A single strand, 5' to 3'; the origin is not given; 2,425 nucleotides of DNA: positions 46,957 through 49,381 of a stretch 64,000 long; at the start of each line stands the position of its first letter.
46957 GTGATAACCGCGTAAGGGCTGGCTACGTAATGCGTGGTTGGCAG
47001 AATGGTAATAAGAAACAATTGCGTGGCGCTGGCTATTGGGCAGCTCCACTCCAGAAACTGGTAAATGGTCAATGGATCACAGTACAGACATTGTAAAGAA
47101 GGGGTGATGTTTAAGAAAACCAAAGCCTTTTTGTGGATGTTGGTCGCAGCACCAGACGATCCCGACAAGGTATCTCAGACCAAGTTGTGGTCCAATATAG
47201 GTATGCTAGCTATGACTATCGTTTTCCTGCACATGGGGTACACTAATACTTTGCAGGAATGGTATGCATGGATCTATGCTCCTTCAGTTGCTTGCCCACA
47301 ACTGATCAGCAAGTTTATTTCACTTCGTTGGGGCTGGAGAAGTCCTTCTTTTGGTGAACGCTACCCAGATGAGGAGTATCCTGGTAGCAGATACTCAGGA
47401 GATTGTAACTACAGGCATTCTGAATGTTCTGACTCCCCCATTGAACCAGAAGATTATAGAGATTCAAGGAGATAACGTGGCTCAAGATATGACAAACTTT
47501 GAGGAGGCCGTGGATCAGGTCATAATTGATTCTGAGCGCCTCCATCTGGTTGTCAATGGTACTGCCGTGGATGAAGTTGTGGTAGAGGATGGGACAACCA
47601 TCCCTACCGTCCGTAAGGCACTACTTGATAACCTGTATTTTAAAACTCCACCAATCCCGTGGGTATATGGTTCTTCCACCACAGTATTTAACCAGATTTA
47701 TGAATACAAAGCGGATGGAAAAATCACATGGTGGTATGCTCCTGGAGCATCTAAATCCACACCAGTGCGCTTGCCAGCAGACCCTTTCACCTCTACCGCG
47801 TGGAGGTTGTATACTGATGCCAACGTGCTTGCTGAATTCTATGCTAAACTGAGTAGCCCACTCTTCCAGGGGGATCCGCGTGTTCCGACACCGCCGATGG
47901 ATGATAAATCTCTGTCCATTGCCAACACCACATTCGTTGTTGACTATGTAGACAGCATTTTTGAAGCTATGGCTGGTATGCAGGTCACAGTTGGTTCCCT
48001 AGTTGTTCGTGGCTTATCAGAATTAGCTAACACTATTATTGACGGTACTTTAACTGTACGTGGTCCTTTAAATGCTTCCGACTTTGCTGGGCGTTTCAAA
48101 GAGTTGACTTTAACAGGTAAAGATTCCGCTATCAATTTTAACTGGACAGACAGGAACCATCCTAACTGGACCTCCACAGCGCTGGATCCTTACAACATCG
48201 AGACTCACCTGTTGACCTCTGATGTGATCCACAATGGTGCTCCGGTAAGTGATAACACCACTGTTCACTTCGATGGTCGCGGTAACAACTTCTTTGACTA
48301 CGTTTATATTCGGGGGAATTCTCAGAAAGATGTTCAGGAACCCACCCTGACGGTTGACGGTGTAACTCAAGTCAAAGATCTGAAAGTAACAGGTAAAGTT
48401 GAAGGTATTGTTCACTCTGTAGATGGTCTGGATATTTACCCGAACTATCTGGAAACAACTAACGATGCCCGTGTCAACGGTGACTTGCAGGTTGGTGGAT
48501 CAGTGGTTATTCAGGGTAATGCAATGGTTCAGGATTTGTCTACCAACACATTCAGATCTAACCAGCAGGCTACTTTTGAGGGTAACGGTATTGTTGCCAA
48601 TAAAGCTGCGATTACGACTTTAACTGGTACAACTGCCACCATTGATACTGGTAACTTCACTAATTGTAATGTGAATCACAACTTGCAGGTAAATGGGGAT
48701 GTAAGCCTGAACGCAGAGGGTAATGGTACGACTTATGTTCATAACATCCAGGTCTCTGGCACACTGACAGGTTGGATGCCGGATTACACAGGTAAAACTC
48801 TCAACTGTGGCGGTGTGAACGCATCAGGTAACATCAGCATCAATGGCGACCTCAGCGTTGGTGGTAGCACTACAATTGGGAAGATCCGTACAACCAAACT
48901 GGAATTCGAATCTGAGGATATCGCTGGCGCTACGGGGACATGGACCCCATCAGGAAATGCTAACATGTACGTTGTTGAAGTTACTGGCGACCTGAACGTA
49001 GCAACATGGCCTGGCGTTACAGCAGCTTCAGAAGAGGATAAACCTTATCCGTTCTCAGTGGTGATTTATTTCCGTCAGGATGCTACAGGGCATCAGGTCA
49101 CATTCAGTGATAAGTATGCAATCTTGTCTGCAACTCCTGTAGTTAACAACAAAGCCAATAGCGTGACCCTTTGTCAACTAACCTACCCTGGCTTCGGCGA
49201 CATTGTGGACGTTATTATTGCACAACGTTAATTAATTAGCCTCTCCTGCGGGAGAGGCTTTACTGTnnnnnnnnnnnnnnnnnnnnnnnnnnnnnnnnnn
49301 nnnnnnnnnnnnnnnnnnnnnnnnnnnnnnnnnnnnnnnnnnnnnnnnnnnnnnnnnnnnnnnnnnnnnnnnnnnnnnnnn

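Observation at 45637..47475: Membrane-anchored small proteins interleaved with tail fiber genes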

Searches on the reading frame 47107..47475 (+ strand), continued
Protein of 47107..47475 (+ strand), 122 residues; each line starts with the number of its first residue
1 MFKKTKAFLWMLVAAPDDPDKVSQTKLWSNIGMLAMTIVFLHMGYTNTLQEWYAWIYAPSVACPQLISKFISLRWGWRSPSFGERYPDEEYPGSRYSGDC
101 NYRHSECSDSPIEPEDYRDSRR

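Call 89: predict_structure(alignment_id=A2)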
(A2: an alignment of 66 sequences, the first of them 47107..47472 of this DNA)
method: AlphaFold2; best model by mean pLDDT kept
length: 122 residues; sequences in the alignment: 66
mean_pLDDT: 55.4   pTM: 0.26
mean pLDDT of the five models: 55.4, 52.6, 52.4, 50.7, 49.5
residues with pLDDT >= 90: 0; 70-90: 10; 50-70: 75; < 50: 37
segments of 3 or more residues with pLDDT < 50: 76-101, 105-108
pLDDT, mean of each block of 10 residues (from residue 1): 57 51 61 74 61 60 60 55 42 42 47 55 56
secondary structure, 60 per line:
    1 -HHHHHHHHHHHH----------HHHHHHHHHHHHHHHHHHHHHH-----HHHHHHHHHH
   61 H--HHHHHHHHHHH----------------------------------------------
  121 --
elements in order: H2-13 H24-45 H51-61 H64-74

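Call 108: search_protein_families(library=pfam, alignment_id=A2, max_evalue=10)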
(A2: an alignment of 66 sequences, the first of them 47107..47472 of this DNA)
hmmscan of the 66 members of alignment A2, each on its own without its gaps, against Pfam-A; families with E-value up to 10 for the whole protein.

A. member 1, window:47107-47472:+ (122 aa): 0 families

B. families by the number of members that match (of 66 scanned): 11 families
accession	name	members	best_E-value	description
PF06779.20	MFS_4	11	0.0066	Uncharacterised MFS-type transporter YbfB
PF13779.11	DUF4175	4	0.016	Domain of unknown function (DUF4175)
PF00509.23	Hemagglutinin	2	0.12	Haemagglutinin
PF14372.11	hAT-like_RNase-H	1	0.023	hAT-like transposase, RNase-H fold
PF07332.16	Phage_holin_3_6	1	0.073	Putative Actinobacterial Holin-X, holin superfamily III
PF03137.26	OATP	1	0.086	Organic Anion Transporter Polypeptide (OATP) family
PF25699.1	AcrF8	1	0.1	Anti-CRISPR protein AcrF8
PF10841.13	DUF2644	1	0.1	Protein of unknown function (DUF2644)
PF16484.10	CPT_N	1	0.13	Carnitine O-palmitoyltransferase N-terminus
PF08611.15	DUF1774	1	0.2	Fungal protein of unknown function (DUF1774)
PF12387.13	Peptidase_C74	1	0.21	Pestivirus NS2 peptidase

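Call 116: search_protein_families(library=padloc, proteins=[window:47107-47475:+], max_evalue=1)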
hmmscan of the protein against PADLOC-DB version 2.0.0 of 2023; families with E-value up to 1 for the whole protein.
window:47107-47475:+ (122 aa): 0 families

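Call 122: fold_search(model_id=the predicted structure, library=viral)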
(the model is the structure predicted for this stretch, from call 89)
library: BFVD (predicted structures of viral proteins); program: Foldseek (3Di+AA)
matches with E <= 10: 40; with E <= 0.001: 1
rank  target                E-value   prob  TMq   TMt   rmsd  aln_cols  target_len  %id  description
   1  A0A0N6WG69            1.9e-04  1.00  0.39  0.70   7.7        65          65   42  (no name in the UniProt tables at hand)
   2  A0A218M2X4            5.2e-02  0.77  0.32  0.28  15.1       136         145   20  Uncharacterized protein [Acidovorax phage ACP17]
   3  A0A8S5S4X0            1.2e+00  0.08  0.20  0.16  26.4       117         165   16  Resistance protein [Myoviridae sp. cthAo37]
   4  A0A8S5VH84            1.6e+00  0.12  0.24  0.12   8.7        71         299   15  Uncharacterized protein [Myoviridae sp. ctkfK18]
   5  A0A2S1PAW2            1.7e+00  0.16  0.33  0.19  13.8       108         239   17  3'-phosphate/5'-hydroxy nucleic acid ligase [Mycobacterium phage AlishaPH]
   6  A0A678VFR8            2.6e+00  0.06  0.21  0.06  18.6       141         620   11  Tail adsorption protein [Lactococcus phage vB_Llc_bIBBAm4]
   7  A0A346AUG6            2.8e+00  0.04  0.19  0.16  32.5       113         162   14  (no name in the UniProt tables at hand)
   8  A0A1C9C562            3.2e+00  0.11  0.26  0.17  19.4        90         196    9  Uncharacterized protein [Heterosigma akashiwo virus 01]
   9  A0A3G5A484            3.9e+00  0.04  0.20  0.12  31.4       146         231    8  Uncharacterized protein [Homavirus sp.]
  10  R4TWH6                4.5e+00  0.05  0.21  0.23   9.5        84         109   13  (no name in the UniProt tables at hand)
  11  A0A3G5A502            4.5e+00  0.04  0.20  0.11  24.2       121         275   16  J domain-containing protein [Homavirus sp.]
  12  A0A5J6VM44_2          4.5e+00  0.02  0.15  0.04  20.3       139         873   10  SAM domain protein [Megaviridae environmental sample]
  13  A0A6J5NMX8            4.5e+00  0.01  0.11  0.05  19.1        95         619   15  Uncharacterized protein [uncultured Caudovirales phage]
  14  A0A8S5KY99            4.8e+00  0.04  0.19  0.05  14.3        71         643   21  Maturation protein [ssRNA phage AVE020]
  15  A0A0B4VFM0            4.8e+00  0.02  0.18  0.04  21.2       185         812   14  Helicase 2 [Tipula oleracea nudivirus]
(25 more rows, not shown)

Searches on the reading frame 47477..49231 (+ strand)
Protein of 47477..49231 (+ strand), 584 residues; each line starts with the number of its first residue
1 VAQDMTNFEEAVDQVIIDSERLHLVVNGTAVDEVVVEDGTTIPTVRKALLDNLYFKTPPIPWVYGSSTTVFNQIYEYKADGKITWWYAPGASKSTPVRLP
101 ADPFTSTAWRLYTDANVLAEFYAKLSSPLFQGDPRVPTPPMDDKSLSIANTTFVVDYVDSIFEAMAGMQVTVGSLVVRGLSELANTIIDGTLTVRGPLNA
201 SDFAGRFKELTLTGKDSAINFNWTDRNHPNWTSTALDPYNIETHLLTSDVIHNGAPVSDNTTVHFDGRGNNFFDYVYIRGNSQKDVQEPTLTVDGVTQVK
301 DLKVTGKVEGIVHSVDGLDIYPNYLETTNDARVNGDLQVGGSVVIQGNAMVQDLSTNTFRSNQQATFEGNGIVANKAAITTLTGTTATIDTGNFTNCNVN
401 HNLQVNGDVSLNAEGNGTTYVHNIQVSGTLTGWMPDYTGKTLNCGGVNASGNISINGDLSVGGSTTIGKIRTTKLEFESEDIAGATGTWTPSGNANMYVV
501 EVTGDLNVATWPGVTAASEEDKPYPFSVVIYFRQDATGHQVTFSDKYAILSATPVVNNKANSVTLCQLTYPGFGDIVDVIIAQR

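Call 8: search_protein_families(library=phrogs, proteins=[window:47477-49231:+], max_evalue=0.01)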
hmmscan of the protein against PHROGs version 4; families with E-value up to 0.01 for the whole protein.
window:47477-49231:+ (584 aa): 5 families
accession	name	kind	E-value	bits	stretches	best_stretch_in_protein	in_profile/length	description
phrog_4549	-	tail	4.9e-207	691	3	1-385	149-537/869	tail fiber protein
phrog_15437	-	tail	1.5e-27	97.5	1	464-584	538-655/656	tail fiber protein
phrog_22682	-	tail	4.3e-06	27.1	1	113-161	166-216/400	tail fiber protein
phrog_8713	-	tail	0.00029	21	1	123-159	395-431/509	tail fiber protein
phrog_4209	-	tail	0.0012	19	1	121-159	108-146/406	tail fiber protein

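Call 9: search_protein_families(library=pfam, proteins=[window:47477-49231:+], max_evalue=0.1)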
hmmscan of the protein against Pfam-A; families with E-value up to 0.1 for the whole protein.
window:47477-49231:+ (584 aa): 2 families
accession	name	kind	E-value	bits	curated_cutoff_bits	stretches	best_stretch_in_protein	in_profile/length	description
PF07715.20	Plug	-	0.032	15.2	23.9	0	263-300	35-69/107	TonB-dependent Receptor Plug Domain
PF05359.17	DUF748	-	0.062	11.7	50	0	363-472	476-589/1037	Domain of Unknown Function (DUF748)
